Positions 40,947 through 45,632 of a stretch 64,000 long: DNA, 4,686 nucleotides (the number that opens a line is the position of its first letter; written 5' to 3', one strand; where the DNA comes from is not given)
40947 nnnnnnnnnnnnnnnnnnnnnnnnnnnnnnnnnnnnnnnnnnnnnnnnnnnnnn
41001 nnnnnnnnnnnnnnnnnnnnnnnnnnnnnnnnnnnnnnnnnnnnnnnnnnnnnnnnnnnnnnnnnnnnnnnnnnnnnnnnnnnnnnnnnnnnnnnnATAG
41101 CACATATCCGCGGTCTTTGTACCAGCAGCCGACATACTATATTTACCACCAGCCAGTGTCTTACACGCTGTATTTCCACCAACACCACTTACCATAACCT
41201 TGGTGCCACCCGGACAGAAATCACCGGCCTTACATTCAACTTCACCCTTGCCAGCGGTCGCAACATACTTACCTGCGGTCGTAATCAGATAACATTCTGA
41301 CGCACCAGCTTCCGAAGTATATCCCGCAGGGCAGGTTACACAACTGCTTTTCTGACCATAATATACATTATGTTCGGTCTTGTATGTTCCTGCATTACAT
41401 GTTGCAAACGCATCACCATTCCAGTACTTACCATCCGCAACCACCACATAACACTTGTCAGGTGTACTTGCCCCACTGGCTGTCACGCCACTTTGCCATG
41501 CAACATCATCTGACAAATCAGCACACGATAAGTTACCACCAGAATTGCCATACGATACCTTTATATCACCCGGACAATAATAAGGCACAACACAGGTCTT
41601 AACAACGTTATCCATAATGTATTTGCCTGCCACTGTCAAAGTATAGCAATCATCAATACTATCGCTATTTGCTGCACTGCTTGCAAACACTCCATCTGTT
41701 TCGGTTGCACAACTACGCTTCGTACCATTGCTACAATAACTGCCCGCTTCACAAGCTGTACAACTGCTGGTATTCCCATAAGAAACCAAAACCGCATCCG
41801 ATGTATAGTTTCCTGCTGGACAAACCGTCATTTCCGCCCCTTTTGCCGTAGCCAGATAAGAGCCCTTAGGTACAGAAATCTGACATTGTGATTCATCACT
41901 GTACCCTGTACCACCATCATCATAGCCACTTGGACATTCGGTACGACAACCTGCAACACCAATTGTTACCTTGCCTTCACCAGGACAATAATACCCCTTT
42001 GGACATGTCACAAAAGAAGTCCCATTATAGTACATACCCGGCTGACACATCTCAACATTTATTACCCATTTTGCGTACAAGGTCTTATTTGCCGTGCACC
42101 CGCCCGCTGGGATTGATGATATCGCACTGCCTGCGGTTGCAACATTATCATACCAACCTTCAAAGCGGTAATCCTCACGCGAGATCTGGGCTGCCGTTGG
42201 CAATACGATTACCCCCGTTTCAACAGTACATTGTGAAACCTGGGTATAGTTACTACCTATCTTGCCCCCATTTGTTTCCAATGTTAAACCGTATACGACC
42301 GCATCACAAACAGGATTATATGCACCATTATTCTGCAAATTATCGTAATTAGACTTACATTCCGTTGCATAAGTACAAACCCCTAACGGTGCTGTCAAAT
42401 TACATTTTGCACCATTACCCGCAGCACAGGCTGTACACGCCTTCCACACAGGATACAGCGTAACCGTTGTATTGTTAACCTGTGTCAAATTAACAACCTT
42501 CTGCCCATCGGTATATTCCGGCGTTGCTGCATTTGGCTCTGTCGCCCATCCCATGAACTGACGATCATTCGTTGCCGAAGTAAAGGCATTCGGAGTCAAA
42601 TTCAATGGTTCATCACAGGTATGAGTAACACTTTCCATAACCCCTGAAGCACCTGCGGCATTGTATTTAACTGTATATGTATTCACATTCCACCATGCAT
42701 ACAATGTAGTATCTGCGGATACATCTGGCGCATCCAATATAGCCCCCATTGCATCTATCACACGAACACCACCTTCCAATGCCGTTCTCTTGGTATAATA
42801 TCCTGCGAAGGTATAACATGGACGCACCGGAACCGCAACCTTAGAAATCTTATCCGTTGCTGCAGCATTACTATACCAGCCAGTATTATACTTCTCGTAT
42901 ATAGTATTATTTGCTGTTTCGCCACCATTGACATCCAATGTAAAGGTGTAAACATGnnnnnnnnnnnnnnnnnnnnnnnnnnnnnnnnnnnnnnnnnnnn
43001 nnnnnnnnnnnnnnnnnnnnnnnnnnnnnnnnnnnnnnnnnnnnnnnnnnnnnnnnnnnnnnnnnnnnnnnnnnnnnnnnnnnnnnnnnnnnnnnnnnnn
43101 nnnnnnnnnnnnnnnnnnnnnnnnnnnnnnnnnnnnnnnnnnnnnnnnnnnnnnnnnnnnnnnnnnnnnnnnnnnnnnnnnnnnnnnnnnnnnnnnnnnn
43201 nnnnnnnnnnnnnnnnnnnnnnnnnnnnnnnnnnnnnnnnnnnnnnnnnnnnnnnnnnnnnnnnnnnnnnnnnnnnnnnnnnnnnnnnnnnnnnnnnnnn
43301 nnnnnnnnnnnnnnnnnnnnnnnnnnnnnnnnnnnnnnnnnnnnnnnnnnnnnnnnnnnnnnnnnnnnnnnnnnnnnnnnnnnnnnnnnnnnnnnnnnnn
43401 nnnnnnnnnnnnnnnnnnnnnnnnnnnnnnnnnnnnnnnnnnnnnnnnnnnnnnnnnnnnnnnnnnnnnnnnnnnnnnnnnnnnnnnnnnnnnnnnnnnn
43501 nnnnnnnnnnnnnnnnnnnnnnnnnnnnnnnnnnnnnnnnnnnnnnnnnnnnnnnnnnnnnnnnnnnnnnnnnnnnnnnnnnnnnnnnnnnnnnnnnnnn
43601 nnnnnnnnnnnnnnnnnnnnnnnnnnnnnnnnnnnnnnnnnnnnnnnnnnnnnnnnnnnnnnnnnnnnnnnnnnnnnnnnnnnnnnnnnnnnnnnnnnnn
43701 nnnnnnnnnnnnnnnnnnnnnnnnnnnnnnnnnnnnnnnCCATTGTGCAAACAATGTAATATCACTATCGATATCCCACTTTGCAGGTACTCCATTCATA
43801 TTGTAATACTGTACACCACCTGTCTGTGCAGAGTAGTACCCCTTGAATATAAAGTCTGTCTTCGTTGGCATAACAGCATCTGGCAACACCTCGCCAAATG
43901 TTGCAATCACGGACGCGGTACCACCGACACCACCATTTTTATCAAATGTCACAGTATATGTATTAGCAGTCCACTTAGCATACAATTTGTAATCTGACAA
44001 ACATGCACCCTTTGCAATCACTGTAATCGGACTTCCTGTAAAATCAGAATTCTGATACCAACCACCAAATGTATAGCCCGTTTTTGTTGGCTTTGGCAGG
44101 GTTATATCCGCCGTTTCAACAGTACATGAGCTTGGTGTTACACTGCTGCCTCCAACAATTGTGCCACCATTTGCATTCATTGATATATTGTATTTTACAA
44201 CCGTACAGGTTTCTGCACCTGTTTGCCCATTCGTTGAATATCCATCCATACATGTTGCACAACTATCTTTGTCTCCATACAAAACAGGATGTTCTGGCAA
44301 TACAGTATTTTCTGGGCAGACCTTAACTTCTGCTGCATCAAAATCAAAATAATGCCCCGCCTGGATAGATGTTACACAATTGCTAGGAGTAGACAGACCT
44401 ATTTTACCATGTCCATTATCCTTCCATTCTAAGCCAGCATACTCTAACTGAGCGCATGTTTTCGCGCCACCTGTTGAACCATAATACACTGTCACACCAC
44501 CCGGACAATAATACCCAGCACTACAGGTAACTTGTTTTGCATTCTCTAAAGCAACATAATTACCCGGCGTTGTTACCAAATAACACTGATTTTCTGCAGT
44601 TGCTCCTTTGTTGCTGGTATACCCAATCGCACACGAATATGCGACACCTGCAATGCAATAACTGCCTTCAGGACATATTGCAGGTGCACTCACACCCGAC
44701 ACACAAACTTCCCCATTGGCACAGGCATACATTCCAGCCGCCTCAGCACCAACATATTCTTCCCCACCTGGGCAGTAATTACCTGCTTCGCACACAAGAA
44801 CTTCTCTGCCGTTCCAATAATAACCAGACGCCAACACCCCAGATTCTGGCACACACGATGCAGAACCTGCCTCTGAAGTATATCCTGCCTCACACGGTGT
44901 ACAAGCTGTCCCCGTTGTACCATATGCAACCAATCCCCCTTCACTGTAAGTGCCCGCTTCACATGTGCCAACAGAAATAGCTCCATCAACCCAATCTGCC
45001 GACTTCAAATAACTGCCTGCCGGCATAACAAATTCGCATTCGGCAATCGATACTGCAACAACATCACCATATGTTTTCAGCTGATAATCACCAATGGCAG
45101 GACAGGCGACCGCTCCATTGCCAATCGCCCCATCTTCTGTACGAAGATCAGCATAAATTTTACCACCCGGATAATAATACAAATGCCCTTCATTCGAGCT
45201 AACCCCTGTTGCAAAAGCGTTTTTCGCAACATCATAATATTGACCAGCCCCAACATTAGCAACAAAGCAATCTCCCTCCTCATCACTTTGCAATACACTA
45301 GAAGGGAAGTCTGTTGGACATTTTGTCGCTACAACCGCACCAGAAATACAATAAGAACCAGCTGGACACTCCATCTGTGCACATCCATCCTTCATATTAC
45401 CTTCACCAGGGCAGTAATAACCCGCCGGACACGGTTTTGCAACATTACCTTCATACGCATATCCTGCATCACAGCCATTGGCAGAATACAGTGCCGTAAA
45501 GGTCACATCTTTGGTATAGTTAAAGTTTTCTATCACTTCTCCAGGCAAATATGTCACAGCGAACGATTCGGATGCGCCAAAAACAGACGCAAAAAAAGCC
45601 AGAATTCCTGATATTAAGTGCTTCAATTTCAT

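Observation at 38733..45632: Giant 2299-aa secreted protein combining Flg_new (Listeria-Bacteroides) repeats with eukaryote-like Cys-rich modules; recent internal duplications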

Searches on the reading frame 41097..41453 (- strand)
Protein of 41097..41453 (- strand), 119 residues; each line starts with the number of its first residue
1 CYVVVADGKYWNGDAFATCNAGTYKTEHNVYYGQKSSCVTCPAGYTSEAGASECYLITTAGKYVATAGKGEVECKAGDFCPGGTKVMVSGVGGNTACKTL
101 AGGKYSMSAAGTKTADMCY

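Call 74: search_protein_families(library=pfam, proteins=[window:41097-41453:-], max_evalue=1)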
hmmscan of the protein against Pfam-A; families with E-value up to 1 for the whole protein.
seq(119 aa): 1 family
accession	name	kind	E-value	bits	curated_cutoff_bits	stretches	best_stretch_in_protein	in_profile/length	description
PF23091.2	TNFR_ELAPOR1_6th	-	0.45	10.9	33.2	1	19-54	2-29/41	ELAPOR1-like, TNF receptor-like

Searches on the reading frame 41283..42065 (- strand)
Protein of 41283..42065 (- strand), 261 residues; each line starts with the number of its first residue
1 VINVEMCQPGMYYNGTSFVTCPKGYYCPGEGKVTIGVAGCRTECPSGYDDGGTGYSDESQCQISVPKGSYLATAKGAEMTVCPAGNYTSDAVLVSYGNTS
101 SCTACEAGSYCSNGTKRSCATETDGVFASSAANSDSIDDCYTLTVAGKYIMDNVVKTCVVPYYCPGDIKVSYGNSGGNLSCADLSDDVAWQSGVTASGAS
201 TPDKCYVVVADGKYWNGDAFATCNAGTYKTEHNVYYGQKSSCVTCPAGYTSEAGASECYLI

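Call 18: search_protein_families(library=pfam, proteins=[window:41283-42065:-], max_evalue=10)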
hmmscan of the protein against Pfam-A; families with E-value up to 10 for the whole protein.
seq(261 aa): 5 families
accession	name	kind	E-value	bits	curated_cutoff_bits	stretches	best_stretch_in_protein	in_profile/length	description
PF07699.19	Ephrin_rec_like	-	0.08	13.2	23.1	2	97-121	6-30/48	Tyrosine-protein kinase ephrin type A/B receptor-like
PF23091.2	TNFR_ELAPOR1_6th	-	0.16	12.4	33.2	3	97-124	9-37/41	ELAPOR1-like, TNF receptor-like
PF04246.17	RseC_MucC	-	0.27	11.6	24.4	1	88-117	5-36/130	Positive regulator of sigma(E), RseC/MucC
PF24634.1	DUF7631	-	0.42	11.6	27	0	99-117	3-21/50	Domain of unknown function (DUF7631)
PF25636.1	PBCV1_P7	-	6.9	7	30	1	43-63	14-37/38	PBCV-1 P7 disulphide-bonded subdomain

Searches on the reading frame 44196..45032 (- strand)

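Call 18: search_protein_families(library=pfam, proteins=[window:44196-45032:-], max_evalue=10)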
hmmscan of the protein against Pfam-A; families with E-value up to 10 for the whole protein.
seq(279 aa): 1 family
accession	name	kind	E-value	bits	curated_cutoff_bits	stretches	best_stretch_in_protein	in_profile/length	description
PF00053.31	EGF_laminin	-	9.4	6.9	21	1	38-54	25-41/49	Laminin EGF domain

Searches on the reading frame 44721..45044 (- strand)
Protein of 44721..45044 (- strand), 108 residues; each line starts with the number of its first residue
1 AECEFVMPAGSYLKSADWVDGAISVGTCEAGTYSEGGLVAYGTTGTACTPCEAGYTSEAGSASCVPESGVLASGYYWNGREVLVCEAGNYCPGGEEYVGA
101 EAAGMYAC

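Call 74: search_protein_families(library=pfam, proteins=[window:44721-45044:-], max_evalue=1)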
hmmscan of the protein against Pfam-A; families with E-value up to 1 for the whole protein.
seq(108 aa): 1 family
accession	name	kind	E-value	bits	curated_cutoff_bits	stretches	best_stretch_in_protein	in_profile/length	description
PF23091.2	TNFR_ELAPOR1_6th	-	0.054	13.9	33.2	0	43-64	9-29/41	ELAPOR1-like, TNF receptor-like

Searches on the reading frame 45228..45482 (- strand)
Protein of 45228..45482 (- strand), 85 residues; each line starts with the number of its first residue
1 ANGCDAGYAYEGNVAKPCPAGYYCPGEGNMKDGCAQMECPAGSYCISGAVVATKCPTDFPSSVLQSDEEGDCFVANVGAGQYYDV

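Call 18: search_protein_families(library=pfam, proteins=[window:45228-45482:-], max_evalue=10)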
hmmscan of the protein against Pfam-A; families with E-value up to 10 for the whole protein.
seq(85 aa): 2 families
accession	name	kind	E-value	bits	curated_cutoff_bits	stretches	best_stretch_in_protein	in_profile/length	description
PF14625.12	Lustrin_cystein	-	0.12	13.1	27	2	15-34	24-44/46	Lustrin, cysteine-rich repeated domain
PF09463.15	Opy2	-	0.55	11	22.1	1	34-57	11-32/35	Opy2 protein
